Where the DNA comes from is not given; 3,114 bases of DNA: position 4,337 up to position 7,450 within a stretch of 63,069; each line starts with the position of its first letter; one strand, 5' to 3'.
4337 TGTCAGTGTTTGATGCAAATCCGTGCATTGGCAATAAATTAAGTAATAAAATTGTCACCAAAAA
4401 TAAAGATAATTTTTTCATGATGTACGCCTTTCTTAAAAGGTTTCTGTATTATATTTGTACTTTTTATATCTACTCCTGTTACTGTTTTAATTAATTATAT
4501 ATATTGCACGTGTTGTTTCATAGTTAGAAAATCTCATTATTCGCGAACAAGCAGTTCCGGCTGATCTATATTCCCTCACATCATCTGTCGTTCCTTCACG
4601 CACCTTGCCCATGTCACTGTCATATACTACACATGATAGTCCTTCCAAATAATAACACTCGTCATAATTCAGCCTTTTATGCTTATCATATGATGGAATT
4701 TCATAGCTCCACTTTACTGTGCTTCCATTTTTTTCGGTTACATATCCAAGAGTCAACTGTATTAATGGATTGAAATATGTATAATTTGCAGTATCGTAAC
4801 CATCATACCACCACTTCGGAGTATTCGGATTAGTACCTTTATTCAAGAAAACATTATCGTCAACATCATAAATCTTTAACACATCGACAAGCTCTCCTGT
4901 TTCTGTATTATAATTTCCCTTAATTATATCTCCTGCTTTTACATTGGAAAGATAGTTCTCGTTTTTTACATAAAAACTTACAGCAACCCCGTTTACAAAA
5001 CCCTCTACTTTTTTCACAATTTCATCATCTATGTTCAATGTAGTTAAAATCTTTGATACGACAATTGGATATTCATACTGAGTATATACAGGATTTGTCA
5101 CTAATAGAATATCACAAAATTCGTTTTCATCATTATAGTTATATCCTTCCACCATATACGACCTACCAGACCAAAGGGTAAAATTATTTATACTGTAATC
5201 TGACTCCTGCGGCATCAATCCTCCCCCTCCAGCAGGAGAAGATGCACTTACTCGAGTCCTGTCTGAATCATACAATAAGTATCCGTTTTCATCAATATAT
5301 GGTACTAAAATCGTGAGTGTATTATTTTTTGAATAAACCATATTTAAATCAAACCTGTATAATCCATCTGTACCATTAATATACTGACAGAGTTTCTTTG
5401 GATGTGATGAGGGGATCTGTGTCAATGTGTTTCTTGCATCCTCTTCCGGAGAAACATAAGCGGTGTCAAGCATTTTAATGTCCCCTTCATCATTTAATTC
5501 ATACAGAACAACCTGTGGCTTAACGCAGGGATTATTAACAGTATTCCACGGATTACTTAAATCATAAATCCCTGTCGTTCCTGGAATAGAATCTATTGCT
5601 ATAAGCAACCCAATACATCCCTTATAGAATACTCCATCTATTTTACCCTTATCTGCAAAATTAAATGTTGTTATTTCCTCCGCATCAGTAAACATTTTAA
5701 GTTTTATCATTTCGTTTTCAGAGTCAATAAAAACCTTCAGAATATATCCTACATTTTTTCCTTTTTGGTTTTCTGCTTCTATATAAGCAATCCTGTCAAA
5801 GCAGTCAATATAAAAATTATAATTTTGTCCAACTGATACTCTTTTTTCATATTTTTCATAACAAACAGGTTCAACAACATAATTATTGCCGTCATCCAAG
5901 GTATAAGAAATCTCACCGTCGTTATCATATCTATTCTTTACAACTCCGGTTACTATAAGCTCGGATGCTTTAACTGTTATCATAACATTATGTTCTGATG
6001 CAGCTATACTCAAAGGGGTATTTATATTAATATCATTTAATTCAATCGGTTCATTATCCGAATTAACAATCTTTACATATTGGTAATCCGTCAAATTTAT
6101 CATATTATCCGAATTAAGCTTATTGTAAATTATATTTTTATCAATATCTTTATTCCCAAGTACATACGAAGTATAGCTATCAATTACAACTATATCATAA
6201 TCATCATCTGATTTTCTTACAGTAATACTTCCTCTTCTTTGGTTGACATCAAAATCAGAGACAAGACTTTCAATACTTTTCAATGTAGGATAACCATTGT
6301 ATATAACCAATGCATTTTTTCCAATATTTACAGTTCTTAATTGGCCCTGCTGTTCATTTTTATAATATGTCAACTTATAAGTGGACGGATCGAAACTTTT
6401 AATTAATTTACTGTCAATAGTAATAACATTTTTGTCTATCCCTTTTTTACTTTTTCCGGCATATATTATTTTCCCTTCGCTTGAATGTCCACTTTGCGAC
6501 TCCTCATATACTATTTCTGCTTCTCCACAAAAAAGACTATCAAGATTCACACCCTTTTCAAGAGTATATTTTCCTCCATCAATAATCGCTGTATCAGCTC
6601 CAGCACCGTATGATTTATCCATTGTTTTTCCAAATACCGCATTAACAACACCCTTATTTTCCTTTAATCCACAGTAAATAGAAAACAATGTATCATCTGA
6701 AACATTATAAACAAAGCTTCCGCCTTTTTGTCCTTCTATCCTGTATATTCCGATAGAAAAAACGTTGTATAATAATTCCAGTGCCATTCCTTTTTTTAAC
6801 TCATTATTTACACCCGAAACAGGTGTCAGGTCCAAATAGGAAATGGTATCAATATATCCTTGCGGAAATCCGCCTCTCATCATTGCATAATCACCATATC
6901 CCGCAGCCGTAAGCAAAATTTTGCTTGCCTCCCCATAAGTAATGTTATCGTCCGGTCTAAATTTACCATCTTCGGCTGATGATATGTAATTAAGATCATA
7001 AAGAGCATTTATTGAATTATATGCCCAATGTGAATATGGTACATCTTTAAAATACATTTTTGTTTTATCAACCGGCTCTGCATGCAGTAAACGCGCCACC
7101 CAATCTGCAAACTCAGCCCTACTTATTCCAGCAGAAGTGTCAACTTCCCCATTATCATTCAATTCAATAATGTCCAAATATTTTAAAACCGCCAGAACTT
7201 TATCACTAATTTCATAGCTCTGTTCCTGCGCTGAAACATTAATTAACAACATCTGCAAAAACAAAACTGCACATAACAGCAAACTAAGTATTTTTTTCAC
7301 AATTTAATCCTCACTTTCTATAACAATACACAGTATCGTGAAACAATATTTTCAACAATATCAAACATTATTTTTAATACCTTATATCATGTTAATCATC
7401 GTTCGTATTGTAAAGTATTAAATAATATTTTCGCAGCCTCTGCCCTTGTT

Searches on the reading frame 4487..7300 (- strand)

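Call 67: search_protein_families(library=pfam, proteins=[window:4487-7300:-], max_evalue=0.00001)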
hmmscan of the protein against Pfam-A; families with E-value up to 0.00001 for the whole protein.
window:4487-7300:- (937 aa): 1 family
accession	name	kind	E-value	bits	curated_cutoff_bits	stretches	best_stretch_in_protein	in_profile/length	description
PF00395.25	SLH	-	1.1e-13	51.3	20.8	1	84-125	2-43/44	S-layer homology domain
